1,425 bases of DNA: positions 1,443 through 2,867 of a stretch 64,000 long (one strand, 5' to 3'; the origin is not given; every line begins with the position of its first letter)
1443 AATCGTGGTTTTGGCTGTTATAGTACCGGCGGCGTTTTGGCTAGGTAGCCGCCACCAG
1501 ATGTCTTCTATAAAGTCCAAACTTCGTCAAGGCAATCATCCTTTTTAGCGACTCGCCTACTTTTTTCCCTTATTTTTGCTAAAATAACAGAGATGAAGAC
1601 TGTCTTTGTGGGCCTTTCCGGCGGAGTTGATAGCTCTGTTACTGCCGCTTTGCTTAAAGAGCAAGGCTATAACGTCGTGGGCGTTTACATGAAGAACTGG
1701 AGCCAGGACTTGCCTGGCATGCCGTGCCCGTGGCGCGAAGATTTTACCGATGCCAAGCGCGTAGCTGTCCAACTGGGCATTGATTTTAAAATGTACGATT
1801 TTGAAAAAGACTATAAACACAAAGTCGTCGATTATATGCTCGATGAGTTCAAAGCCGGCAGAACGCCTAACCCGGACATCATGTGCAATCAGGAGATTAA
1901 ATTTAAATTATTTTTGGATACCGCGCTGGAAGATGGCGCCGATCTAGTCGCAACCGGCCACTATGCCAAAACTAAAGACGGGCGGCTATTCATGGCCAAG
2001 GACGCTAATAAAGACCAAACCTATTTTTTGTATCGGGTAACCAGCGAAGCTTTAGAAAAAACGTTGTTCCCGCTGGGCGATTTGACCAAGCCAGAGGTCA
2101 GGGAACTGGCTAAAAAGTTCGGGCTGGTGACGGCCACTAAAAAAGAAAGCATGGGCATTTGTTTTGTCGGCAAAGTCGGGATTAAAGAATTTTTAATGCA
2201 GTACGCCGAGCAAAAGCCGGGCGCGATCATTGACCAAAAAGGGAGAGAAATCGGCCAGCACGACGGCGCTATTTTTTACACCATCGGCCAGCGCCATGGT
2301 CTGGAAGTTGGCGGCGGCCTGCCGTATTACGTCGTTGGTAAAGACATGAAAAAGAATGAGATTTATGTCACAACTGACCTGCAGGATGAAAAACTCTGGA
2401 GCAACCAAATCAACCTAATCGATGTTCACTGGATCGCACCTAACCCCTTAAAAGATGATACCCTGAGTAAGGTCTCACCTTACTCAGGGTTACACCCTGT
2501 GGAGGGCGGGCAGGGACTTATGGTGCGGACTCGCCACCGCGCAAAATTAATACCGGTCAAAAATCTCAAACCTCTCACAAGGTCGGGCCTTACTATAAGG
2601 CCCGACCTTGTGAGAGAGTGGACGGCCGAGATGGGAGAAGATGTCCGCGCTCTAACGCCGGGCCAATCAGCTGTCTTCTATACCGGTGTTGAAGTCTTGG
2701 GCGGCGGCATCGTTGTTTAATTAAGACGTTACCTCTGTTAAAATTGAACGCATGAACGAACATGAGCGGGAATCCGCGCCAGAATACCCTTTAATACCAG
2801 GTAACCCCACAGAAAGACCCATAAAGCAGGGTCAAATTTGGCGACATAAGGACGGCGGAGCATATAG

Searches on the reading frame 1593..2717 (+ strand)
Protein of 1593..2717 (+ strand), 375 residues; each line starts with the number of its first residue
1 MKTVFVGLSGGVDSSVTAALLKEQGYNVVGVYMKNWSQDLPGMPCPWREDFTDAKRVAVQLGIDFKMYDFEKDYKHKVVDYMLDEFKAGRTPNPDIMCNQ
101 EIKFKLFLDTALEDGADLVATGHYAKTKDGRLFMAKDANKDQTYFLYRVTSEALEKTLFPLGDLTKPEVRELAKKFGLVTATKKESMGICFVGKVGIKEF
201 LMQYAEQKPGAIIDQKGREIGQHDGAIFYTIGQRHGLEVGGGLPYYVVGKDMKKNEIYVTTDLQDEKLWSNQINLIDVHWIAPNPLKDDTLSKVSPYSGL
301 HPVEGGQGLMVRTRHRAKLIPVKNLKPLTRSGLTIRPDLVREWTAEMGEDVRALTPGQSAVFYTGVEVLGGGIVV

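Call 20: search_solved_structures(query=window:1593-2717:+, max_evalue=1e-20, show_alignments=1)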
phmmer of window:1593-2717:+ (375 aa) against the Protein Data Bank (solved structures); distinct sequences matched with E-value up to 1e-20: 4.
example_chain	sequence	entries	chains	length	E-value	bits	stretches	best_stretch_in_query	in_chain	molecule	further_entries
9hlv_A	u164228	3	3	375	2.8e-95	322.8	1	4-285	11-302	tRNA-specific 2-thiouridylase MnmA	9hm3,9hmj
2hma_A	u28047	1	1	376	2.8e-95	322.8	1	4-285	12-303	Probable tRNA (5-methylaminomethyl-2-thiouridylate)-methyltransferase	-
9hln_A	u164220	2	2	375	3.6e-94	319.2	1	4-285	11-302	tRNA-specific 2-thiouridylase MnmA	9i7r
2der_A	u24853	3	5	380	2.5e-87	296.7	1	2-286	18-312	tRNA-specific 2-thiouridylase mnmA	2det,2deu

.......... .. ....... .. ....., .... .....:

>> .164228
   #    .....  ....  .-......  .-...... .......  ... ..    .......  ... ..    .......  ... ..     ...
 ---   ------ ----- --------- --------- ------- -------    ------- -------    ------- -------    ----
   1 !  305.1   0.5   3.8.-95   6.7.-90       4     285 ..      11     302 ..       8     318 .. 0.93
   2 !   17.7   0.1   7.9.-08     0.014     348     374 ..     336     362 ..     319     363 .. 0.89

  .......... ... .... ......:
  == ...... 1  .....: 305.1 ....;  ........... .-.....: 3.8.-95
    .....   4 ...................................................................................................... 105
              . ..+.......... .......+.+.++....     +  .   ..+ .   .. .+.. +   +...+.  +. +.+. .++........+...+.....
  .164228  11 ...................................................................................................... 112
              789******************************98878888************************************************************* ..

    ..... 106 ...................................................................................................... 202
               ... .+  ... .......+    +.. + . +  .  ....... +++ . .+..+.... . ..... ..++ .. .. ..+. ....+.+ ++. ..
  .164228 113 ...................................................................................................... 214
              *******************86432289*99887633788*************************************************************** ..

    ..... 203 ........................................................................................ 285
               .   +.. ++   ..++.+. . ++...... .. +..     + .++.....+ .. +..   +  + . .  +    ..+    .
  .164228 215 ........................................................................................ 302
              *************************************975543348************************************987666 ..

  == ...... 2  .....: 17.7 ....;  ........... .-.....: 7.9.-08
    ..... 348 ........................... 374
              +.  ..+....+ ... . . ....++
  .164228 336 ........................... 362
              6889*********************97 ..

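Call 47: find_homologous_proteins(query=window:1593-2717:+, max_evalue=1e-30)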
Query window:1593-2717:+ (375 aa): 8000 proteins with E <= 1e-30 among 8000 candidates; the best 120 are listed.
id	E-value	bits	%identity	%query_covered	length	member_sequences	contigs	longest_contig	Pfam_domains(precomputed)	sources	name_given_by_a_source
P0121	1.8e-254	862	100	100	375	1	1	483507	PF20259.4,PF03054.23,PF20258.5,PF02540.24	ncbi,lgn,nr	ncbi:MAG TPA: tRNA 2-thiouridine(34) synthase MnmA [Candidatus Saccharimonadales bacterium]|nr:tRNA 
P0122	1.2e-198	678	83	100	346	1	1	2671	PF00733.28,PF20259.4,PF03054.23,PF20258.5,PF02540.24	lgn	-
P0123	3.4e-194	663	82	100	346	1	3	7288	PF20259.4,PF03054.23,PF20258.5,PF02540.24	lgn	-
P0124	2.6e-191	654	82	98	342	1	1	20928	PF20259.4,PF03054.23,PF20258.5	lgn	-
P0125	2.2e-187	641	81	97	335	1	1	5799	PF20259.4,PF03054.23,PF20258.5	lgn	-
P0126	1.2e-185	635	78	100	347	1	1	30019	PF20259.4,PF03054.23,PF20258.5,PF02540.24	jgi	jgi:tRNA-specific 2-thiouridylase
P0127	9.3e-184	629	76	100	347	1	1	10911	PF20259.4,PF03054.23,PF20258.5,PF02540.24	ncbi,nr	ncbi:MAG TPA: tRNA 2-thiouridine(34) synthase MnmA [Candidatus Saccharimonadales bacterium]|nr:tRNA 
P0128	1.4e-183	628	75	100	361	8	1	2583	PF20259.4,PF03054.23,PF20258.5,PF02540.24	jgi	jgi:tRNA-specific 2-thiouridylase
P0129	2.3e-182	624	76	100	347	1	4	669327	PF20259.4,PF03054.23,PF20258.5,PF02540.24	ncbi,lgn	-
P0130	8.3e-182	622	75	100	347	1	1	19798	PF20259.4,PF03054.23,PF20258.5,PF02540.24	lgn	-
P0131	1.0e-181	622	77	98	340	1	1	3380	PF20259.4,PF03054.23,PF20258.5,PF02540.24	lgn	-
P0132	5.9e-181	620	75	100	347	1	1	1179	PF20259.4,PF03054.23,PF20258.5,PF02540.24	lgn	-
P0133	9.4e-181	619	75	100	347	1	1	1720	PF20259.4,PF03054.23,PF20258.5,PF02540.24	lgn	-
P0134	1.3e-180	619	77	100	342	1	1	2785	PF20259.4,PF03054.23,PF20258.5,PF02540.24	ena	-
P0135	1.6e-180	618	75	100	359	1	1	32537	PF20259.4,PF03054.23,PF20258.5,PF02540.24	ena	-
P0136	3.2e-180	617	74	100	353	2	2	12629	PF20259.4,PF03054.23,PF20258.5,PF02540.24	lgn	-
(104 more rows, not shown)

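Call 51: find_encoding_contigs(protein=P0124, flank=10000, max_places=2)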
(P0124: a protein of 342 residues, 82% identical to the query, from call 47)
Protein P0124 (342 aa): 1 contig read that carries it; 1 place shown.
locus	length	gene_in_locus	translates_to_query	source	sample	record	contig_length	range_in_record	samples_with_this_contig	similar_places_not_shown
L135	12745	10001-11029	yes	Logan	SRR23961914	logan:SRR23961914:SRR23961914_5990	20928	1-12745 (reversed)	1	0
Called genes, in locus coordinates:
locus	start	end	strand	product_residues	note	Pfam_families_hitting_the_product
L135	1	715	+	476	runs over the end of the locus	PF00006:ATP-synt_ab, PF00306:ATP-synt_ab_C (faint)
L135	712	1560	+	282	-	PF00231:ATP-synt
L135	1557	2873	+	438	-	PF00006:ATP-synt_ab, PF22919:ATP-synt_VA_C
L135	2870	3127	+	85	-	PF02823:ATP-synt_DE_N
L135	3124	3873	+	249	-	PF12146:Hydrolase_4 (faint)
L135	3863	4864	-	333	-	-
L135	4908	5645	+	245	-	-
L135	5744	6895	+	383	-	-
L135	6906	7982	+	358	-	-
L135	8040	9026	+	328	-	PF06030:WxLIP_PGBD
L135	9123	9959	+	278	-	PF00801:PKD (weak)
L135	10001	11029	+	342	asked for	PF03054:tRNA_Me_trans, PF20259:tRNA_Me_trans_M, PF20258:tRNA_Me_trans_C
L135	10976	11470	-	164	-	-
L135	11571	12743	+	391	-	?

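Call 52: find_encoding_contigs(protein=P0123, flank=10000, max_places=3)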
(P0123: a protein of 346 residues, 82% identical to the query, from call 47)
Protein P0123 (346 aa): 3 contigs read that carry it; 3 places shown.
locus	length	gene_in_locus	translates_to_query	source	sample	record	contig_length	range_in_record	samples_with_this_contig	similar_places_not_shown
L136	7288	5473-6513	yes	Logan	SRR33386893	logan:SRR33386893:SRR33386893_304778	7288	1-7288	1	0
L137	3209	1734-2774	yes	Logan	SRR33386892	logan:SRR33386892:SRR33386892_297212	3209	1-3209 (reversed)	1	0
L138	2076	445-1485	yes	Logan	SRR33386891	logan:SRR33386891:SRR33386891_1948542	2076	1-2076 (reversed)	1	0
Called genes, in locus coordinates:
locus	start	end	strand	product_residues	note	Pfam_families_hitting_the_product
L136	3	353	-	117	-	?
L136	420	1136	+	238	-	-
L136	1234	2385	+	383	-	-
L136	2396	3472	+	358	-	-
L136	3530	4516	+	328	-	PF06030:WxLIP_PGBD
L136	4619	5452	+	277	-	PF18911:PKD_4 (faint), PF00801:PKD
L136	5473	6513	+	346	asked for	PF02540:NAD_synthase (weak), PF03054:tRNA_Me_trans, PF20259:tRNA_Me_trans_M, PF20258:tRNA_Me_trans_C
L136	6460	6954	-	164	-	-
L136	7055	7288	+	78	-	?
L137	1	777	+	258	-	?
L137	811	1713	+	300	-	PF18911:PKD_4 (faint), PF00801:PKD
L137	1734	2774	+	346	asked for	PF02540:NAD_synthase (weak), PF03054:tRNA_Me_trans, PF20259:tRNA_Me_trans_M, PF20258:tRNA_Me_trans_C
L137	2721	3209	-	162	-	?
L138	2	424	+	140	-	?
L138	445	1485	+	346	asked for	PF02540:NAD_synthase (weak), PF03054:tRNA_Me_trans, PF20259:tRNA_Me_trans_M, PF20258:tRNA_Me_trans_C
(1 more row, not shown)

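Call 84: find_encoding_contigs(protein=P0121, flank=10000, max_places=6)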
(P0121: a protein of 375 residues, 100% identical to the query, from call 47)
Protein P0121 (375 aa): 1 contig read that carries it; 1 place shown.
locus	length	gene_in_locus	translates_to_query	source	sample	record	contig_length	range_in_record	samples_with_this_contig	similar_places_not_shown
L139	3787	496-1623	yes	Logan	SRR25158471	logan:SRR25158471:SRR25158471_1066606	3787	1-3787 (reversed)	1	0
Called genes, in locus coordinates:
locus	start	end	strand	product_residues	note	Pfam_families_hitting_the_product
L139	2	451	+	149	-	?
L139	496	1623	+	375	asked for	PF02540:NAD_synthase (weak), PF03054:tRNA_Me_trans, PF20259:tRNA_Me_trans_M, PF20258:tRNA_Me_trans_C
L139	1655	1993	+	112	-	-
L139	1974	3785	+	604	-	?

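Call 90: find_encoding_contigs(protein=P0136, flank=6000, max_places=1)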
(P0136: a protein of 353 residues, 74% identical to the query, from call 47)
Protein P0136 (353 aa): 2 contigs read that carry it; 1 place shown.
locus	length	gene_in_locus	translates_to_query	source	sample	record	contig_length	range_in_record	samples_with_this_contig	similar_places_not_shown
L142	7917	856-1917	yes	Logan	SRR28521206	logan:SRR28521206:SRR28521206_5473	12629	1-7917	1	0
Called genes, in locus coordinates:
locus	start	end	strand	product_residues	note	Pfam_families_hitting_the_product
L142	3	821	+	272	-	?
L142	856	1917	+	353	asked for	PF02540:NAD_synthase (weak), PF03054:tRNA_Me_trans, PF20259:tRNA_Me_trans_M, PF20258:tRNA_Me_trans_C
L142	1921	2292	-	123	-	-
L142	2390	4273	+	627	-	PF01411:tRNA-synt_2c, PF07973:tRNA_SAD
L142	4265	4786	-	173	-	PF00293:NUDIX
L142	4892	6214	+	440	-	PF06723:MreB_Mbl (weak), PF06277:EutA (weak), PF14450:FtsA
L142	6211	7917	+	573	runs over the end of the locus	-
